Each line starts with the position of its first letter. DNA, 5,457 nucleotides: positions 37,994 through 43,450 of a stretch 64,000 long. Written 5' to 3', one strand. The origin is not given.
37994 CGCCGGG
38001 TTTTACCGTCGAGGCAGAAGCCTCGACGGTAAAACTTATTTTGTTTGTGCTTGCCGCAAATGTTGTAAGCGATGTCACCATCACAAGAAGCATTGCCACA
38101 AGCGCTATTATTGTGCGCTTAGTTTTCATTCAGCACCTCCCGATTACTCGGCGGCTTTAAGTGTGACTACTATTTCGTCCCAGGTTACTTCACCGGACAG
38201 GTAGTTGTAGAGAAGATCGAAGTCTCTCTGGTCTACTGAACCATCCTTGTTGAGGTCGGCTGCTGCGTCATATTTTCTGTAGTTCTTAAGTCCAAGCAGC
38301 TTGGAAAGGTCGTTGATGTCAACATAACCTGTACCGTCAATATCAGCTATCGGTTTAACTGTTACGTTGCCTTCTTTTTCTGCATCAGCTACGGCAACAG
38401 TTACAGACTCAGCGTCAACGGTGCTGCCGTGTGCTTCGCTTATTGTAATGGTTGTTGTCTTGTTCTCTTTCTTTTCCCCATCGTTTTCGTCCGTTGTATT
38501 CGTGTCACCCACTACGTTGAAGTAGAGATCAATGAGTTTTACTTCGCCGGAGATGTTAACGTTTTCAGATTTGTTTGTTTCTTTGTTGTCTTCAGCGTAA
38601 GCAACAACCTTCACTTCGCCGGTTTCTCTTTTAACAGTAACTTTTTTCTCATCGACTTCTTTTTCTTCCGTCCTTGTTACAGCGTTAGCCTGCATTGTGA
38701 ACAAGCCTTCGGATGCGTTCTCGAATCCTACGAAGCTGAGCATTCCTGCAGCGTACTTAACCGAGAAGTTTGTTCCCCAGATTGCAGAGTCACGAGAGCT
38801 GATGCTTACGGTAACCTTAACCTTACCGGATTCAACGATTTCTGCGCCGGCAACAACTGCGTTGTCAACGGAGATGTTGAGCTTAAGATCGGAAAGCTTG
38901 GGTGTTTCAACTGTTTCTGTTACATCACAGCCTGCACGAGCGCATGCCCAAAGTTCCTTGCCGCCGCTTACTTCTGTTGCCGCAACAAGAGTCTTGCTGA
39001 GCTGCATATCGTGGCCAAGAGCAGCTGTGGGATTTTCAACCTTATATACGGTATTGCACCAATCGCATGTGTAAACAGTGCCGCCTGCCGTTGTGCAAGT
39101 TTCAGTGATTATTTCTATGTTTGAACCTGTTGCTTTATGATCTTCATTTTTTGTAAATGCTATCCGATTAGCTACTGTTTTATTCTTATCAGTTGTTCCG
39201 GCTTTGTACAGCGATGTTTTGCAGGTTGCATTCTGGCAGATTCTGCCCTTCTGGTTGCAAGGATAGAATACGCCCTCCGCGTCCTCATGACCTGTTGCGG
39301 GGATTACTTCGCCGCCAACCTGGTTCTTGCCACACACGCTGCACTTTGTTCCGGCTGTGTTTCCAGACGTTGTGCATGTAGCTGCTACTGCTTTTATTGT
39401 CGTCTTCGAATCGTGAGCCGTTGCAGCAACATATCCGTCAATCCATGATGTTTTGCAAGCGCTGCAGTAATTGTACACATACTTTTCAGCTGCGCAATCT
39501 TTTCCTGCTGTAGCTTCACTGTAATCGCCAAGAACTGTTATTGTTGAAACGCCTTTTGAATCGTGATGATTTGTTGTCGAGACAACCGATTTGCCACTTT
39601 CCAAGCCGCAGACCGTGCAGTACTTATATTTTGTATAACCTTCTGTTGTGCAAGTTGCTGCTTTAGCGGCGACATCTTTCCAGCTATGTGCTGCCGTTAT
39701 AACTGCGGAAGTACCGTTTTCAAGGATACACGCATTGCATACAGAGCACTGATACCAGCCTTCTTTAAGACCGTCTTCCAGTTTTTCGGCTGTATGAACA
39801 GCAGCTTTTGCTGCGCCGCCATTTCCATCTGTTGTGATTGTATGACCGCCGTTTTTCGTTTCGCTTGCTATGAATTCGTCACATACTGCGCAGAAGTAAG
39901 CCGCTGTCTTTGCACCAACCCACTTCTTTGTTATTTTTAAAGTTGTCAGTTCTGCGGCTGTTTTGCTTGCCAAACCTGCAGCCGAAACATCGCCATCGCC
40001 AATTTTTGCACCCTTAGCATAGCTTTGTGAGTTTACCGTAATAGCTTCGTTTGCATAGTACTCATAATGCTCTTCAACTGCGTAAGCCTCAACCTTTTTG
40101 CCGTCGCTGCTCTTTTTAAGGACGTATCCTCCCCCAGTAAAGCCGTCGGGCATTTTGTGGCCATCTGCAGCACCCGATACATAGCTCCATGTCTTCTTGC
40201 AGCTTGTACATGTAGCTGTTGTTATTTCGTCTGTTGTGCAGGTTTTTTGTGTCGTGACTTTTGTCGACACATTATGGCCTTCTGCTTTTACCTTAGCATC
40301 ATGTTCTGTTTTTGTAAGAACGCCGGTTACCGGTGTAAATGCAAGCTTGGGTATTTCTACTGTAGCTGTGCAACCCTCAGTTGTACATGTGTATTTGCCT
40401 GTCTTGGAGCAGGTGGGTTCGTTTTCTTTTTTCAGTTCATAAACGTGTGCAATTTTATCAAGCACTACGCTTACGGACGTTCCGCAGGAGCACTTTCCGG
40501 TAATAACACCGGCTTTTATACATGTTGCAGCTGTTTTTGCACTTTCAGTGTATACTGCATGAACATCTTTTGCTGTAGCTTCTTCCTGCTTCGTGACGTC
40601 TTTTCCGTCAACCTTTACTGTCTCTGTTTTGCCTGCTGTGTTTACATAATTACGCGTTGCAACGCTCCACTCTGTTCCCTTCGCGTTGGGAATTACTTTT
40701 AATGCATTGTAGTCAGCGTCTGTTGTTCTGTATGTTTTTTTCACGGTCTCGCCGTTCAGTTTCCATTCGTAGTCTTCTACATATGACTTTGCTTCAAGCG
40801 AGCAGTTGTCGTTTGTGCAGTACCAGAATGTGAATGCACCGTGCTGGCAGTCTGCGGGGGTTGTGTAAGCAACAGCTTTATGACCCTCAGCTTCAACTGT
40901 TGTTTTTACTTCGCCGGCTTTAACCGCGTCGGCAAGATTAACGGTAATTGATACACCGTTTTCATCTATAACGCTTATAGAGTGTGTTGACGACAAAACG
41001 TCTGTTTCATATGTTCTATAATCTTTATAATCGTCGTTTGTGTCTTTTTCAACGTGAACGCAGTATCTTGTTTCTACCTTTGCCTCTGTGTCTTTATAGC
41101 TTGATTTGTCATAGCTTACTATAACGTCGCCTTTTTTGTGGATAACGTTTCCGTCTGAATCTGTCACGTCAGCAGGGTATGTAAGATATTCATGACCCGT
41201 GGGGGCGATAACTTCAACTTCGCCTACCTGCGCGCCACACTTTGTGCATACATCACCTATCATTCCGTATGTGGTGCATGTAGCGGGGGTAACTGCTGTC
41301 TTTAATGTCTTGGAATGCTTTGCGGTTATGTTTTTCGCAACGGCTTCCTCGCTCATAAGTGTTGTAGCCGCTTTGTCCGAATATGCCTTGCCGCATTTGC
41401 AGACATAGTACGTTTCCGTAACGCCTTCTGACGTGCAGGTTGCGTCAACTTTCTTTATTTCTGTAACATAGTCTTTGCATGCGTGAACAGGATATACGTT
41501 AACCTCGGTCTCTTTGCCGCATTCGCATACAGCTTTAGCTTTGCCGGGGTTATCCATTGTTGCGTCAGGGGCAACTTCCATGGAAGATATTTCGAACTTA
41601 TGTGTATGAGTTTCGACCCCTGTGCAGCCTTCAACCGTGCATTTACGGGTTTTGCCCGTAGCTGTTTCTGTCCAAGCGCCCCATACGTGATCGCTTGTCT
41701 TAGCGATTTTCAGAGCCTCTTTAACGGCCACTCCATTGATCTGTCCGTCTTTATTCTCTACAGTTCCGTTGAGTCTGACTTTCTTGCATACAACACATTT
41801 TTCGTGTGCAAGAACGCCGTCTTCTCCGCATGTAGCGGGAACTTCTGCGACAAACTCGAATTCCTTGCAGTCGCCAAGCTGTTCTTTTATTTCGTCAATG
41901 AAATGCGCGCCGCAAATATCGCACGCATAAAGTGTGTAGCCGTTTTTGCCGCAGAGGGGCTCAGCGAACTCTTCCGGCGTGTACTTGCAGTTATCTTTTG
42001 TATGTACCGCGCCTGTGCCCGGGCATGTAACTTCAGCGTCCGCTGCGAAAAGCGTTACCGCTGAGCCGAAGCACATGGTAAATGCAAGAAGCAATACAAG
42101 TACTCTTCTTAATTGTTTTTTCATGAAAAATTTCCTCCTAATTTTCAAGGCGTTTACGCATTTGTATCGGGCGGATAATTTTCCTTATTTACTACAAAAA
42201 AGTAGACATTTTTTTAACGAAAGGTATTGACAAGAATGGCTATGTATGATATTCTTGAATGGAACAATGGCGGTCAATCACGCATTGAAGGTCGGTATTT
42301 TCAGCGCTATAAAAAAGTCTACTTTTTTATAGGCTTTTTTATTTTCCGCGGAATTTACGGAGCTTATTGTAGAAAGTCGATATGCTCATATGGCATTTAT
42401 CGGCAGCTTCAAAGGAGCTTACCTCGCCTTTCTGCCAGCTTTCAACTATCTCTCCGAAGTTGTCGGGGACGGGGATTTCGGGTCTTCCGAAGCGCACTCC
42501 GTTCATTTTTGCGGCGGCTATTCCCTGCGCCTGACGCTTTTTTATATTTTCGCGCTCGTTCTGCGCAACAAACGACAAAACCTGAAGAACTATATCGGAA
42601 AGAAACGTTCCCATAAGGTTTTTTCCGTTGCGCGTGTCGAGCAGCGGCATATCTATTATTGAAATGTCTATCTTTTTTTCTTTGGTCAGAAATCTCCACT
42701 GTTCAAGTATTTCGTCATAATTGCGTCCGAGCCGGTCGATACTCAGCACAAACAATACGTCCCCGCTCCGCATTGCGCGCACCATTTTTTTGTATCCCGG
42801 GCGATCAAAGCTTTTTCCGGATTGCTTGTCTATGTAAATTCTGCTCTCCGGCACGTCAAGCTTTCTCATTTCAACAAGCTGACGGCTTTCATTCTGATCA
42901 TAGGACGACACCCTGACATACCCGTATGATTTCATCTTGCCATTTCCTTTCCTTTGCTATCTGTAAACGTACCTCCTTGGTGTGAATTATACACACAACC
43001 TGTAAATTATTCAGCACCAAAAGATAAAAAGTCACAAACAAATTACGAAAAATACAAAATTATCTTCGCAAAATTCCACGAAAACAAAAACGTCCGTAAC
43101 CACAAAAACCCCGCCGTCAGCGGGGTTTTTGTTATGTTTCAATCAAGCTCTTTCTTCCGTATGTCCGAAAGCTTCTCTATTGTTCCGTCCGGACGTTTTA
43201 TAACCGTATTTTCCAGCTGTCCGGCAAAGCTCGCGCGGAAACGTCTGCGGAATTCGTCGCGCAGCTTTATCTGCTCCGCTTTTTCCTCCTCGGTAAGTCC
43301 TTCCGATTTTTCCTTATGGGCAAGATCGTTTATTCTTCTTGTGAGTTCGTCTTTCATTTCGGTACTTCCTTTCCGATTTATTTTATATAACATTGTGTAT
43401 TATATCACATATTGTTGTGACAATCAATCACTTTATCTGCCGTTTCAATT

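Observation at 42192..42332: Invertible 115-bp promoter switch (hix-like sites with inverted AG/CT cores) beside a Hin-type invertase and upstream of the surface-protein operon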

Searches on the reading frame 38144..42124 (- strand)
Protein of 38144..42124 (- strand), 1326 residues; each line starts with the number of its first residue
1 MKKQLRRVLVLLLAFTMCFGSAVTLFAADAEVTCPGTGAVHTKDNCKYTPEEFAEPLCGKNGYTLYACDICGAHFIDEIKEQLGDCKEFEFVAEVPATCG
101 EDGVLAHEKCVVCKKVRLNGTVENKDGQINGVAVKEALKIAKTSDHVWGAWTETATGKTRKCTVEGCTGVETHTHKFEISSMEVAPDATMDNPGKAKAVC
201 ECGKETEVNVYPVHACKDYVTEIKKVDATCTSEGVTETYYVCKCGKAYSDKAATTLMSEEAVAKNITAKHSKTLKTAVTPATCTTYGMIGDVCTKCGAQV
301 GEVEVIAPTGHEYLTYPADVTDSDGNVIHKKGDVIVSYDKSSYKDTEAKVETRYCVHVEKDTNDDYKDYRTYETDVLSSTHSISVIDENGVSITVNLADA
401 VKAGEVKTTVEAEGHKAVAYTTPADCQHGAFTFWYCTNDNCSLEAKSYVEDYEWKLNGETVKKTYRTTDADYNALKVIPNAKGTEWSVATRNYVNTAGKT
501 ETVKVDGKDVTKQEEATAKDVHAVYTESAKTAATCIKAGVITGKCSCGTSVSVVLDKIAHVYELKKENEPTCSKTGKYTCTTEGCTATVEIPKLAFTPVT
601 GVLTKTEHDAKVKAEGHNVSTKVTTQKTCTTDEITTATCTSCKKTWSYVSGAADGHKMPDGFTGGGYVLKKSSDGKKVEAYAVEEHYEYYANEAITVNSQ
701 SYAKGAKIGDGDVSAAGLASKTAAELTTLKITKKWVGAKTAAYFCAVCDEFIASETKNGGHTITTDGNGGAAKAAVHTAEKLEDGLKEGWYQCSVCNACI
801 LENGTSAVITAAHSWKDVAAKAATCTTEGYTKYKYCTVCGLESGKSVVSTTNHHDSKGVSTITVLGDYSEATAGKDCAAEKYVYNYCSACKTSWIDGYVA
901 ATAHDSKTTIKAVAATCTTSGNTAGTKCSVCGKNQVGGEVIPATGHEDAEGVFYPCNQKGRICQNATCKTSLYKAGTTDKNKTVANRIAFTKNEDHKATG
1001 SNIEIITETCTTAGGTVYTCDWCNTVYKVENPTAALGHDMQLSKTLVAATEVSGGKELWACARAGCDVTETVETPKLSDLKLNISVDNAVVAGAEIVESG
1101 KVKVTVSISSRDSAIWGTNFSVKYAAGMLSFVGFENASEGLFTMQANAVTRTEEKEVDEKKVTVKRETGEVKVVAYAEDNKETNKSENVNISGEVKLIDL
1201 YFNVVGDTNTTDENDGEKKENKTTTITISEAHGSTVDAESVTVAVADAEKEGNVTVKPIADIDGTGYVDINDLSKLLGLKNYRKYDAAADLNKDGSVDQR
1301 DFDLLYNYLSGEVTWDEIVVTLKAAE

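Call 5: search_protein_families(library=pfam, proteins=[window:38144-42124:-])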
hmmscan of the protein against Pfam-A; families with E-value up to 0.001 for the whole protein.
window:38144-42124:- (1326 aa): 1 family
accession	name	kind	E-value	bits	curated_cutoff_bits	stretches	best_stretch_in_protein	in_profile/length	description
PF00404.24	Dockerin_1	-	0.00082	20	22.9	1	1261-1309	3-56/57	Dockerin type I domain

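Call 29: search_protein_families(library=ncbifam, proteins=[window:38144-42124:-], max_evalue=0.01)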
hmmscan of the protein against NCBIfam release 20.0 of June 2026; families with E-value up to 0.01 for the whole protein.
window:38144-42124:- (1326 aa): 0 families

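Call 35: search_protein_families(library=pfam, alignment_id=A3, max_evalue=0.0001)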
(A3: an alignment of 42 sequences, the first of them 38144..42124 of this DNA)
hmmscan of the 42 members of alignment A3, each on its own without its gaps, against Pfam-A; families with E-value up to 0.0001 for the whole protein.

A. member 1, window:38144-42124:- (1326 aa): 0 families

B. families by the number of members that match (of 42 scanned): 59 families (the first 25 are shown)
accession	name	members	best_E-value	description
PF01391.23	Collagen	3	4.1e-56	Collagen triple helix repeat (20 copies)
PF01580.24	FtsK_SpoIIIE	2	1.2e-40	FtsK/SpoIIIE family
PF13306.12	LRR_5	2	3.4e-36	BspA type Leucine rich repeat region (6 copies)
PF06908.16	YpsA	2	3.3e-23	YspA SLOG family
PF13519.12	VWA_2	2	1.7e-15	von Willebrand factor type A domain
PF00092.34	VWA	2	7.5e-12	von Willebrand factor type A domain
PF09479.16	Flg_new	2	4.9e-09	Listeria-Bacteroides repeat domain (List_Bact_rpt)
PF00404.24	Dockerin_1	2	2.9e-07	Dockerin type I domain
PF03457.19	HA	1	2.1e-158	Helicase associated domain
PF25390.1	WD40_RLD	1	7.5e-95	RCC1-like domain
PF00415.24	RCC1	1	1.7e-82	Regulator of chromosome condensation (RCC1) repeat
PF13540.12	RCC1_2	1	1.6e-63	Regulator of chromosome condensation (RCC1) repeat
PF05738.19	Cna_B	1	3e-38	Cna protein B-type domain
PF13421.11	Band_7_1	1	7.6e-37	SPFH domain-Band 7 family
PF20140.4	DUF6530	1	1.7e-27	Family of unknown function (DUF6530)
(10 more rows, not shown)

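Call 51: search_protein_families(library=pfam, proteins=[window:38144-42124:-], max_evalue=1)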
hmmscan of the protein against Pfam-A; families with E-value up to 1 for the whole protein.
window:38144-42124:- (1326 aa): 5 families
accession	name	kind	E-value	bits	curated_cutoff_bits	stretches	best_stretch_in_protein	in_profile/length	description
PF00404.24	Dockerin_1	-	0.00082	20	22.9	1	1261-1309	3-56/57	Dockerin type I domain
PF16355.11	DUF4982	-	0.0036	17.7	23.9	0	1163-1183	40-60/61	Domain of unknown function (DUF4982)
PF00036.39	EF-hand_1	-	0.014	15.3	25.4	0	1260-1277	9-26/29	EF hand domain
PF13405.12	EF-hand_6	-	0.11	12.7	25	0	1260-1277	9-26/30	EF-hand domain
PF13499.12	EF-hand_7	-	0.4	11.5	30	0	1260-1298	11-58/67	EF-hand domain pair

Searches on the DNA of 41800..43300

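Call 65: search_rna_families(source=window, start=41800, end=43300, threshold=evalue, max_evalue=1)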
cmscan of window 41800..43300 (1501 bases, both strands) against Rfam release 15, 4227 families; matches with E-value up to 1: 6.
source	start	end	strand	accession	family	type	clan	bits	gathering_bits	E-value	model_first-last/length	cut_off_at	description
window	43077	43135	+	RF01859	Phe_leader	Cis-reg; leader;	-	23.1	55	0.47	1-125/125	no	Phenylalanine leader peptide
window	43079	43138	+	RF01772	rnk_pseudo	Cis-reg; leader;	-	21.9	55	0.64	1-108/108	no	Pseudomonas rnk leader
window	43059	43150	+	RF02621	BSnc120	Gene; sRNA;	-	20.5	114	0.15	1-88/88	no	Brucella sRNA 120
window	43101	43184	-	RF00512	Leu_leader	Cis-reg; leader;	-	18.3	50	0.89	1-148/148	no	Leucine operon leader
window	43101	43213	-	RF01472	rli40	Gene; sRNA;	-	17.6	100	0.12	1-263/263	no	Listeria sRNA rli40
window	43105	43129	-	RF00195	RsmY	Gene; sRNA;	CL00106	16.1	57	0.34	98-121/121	no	RsmY RNA family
